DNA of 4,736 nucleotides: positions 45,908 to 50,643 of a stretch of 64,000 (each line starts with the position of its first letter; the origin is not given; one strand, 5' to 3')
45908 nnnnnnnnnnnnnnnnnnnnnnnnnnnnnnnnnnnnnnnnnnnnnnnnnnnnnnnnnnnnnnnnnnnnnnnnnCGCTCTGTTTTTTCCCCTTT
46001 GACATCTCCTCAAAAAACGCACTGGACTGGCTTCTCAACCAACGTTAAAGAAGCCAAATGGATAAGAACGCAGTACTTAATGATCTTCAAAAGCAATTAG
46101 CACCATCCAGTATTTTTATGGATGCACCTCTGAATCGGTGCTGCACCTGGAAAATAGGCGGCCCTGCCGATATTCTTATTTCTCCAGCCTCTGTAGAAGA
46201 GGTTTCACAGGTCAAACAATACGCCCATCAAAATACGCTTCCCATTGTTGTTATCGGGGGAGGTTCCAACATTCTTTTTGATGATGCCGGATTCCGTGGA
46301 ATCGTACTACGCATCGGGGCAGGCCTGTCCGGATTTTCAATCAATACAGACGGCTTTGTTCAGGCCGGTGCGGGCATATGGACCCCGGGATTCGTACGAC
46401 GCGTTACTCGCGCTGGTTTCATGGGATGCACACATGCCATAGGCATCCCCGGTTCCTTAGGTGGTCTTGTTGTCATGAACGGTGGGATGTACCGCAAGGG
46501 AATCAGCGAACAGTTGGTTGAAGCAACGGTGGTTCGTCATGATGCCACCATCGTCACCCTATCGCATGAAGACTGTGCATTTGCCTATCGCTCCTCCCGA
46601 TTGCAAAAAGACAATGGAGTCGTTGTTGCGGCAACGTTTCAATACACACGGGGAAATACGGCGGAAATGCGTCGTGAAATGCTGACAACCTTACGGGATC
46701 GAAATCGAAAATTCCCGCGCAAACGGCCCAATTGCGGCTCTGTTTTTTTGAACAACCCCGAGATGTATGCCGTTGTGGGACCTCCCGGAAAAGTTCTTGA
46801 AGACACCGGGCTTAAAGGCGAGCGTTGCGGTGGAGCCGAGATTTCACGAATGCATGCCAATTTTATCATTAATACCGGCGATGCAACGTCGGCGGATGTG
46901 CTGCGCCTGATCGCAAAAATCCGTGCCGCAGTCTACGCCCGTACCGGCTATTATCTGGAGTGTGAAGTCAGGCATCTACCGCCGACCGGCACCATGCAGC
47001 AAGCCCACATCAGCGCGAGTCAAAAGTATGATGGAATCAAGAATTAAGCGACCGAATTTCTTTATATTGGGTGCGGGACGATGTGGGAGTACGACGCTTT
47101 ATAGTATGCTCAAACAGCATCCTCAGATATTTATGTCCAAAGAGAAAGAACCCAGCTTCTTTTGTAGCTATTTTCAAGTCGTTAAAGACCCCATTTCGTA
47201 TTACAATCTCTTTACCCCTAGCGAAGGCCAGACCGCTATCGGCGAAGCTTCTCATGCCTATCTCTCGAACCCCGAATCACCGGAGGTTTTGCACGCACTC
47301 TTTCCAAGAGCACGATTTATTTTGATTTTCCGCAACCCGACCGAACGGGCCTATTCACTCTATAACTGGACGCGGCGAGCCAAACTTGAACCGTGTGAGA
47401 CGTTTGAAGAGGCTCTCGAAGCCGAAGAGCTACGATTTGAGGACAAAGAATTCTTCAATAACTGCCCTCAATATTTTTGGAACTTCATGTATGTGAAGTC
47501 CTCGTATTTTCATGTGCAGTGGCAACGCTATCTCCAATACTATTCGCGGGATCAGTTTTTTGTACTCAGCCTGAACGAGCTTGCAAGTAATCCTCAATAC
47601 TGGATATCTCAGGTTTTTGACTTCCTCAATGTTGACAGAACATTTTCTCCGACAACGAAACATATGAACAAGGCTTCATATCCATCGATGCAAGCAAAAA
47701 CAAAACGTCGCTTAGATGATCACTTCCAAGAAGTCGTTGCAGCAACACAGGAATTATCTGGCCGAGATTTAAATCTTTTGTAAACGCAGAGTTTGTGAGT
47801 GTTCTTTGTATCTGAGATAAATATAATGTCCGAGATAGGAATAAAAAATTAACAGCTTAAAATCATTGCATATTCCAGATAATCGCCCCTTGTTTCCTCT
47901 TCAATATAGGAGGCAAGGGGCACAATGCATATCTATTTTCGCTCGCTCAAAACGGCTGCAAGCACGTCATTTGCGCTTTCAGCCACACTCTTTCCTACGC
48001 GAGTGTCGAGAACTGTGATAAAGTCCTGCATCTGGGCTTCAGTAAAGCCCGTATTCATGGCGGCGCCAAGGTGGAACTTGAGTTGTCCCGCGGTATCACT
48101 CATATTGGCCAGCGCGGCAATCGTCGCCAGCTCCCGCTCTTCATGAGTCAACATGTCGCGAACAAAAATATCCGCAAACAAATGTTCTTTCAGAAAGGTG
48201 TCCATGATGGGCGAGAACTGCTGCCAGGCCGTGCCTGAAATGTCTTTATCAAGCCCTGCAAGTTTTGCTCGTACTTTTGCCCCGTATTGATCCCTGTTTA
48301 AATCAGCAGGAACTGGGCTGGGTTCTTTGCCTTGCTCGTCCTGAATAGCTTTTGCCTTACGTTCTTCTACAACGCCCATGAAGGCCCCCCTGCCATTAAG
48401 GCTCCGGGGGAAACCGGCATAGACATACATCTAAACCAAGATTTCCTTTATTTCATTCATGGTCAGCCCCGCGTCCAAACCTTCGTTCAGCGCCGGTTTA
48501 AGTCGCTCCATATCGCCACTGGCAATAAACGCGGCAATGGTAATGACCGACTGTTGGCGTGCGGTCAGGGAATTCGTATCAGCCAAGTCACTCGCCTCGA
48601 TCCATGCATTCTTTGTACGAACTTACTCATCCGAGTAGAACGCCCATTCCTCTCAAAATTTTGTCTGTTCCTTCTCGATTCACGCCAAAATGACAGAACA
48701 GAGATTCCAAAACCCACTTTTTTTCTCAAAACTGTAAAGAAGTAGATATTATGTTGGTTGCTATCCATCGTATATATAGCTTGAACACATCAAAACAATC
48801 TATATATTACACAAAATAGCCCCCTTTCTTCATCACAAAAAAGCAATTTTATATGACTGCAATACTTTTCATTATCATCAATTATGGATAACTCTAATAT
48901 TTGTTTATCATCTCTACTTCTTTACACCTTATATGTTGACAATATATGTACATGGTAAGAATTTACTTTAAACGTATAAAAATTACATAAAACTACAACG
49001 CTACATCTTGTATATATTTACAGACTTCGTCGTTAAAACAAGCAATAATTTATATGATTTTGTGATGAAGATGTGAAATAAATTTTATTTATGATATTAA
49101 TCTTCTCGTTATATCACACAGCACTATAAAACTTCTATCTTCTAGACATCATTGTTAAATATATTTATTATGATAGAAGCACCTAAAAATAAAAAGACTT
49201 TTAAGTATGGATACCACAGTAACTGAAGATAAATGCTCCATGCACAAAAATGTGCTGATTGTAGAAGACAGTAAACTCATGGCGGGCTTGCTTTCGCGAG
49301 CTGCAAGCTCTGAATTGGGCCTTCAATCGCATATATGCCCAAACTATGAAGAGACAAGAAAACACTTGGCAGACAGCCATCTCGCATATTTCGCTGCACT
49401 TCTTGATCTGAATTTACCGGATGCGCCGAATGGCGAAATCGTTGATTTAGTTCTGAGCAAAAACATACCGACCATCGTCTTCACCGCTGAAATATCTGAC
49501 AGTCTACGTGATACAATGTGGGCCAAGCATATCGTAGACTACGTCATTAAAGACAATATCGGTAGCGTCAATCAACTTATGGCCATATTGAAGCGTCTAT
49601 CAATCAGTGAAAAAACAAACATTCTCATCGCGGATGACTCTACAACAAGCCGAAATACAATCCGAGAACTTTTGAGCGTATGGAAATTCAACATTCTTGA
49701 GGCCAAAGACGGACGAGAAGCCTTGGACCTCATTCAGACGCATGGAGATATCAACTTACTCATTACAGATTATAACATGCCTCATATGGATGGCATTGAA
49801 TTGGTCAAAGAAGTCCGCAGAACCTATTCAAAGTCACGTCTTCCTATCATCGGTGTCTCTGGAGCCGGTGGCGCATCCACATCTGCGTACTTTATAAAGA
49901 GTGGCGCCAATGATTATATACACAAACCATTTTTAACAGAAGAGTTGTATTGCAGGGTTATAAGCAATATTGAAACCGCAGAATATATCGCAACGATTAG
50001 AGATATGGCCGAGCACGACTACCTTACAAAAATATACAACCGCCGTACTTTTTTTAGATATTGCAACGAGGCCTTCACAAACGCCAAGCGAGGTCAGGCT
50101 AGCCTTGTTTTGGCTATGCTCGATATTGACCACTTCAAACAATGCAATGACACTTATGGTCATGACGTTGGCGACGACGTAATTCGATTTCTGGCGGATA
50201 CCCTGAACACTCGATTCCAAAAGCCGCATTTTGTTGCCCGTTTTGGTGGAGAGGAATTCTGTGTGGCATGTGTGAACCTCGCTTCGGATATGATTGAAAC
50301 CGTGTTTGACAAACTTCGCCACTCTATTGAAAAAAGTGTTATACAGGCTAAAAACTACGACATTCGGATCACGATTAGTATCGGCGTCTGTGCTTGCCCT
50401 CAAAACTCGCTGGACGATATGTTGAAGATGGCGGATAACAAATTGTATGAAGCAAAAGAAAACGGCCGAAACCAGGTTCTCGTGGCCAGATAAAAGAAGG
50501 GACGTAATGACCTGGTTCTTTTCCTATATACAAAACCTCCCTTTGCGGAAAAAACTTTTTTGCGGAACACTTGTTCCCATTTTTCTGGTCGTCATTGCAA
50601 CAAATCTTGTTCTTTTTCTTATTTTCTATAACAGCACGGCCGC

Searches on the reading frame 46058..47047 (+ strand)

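Call 39: search_protein_families(library=pfam, proteins=[window:46058-47047:+], max_evalue=0.00001)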
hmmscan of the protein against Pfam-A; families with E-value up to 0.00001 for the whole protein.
window:46058-47047:+ (329 aa): 2 families
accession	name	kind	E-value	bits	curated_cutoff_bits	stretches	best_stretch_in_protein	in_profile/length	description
PF02873.21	MurB_C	-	4.4e-27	94.6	27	1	204-306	2-98/99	UDP-N-acetylenolpyruvoylglucosamine reductase, C-terminal domain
PF01565.28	FAD_binding_4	-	4.6e-22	78.6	26.4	1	38-169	2-139/139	FAD binding domain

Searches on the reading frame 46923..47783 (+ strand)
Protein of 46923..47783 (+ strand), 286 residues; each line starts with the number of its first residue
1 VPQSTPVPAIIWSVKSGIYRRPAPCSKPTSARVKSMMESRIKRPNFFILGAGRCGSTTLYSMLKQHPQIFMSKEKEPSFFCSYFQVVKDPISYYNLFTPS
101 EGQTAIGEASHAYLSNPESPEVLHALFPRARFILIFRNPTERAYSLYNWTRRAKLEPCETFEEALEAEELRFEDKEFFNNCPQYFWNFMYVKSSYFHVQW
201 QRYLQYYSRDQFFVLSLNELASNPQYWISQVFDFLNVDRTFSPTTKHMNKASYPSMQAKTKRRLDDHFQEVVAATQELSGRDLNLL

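Call 39: search_protein_families(library=pfam, proteins=[window:46923-47783:+], max_evalue=0.00001)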
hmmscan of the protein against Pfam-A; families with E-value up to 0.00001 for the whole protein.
window:46923-47783:+ (286 aa): 2 families
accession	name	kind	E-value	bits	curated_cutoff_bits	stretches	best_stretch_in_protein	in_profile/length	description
PF00685.33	Sulfotransfer_1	-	4.5e-18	66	22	1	44-263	2-207/255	Sulfotransferase domain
PF13469.12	Sulfotransfer_3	-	2.2e-15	58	27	2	44-75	1-31/216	Sulfotransferase family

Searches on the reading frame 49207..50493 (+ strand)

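Call 39: search_protein_families(library=pfam, proteins=[window:49207-50493:+], max_evalue=0.00001)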
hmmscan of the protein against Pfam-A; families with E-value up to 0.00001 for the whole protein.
window:49207-50493:+ (428 aa): 2 families
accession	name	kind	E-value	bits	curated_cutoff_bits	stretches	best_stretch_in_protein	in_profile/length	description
PF00990.26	GGDEF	-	6.7e-40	136.9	23.8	1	268-423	1-161/161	Diguanylate cyclase, GGDEF domain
PF00072.30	Response_reg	-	2.7e-31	108.5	30.2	1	139-249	1-108/111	Response regulator receiver domain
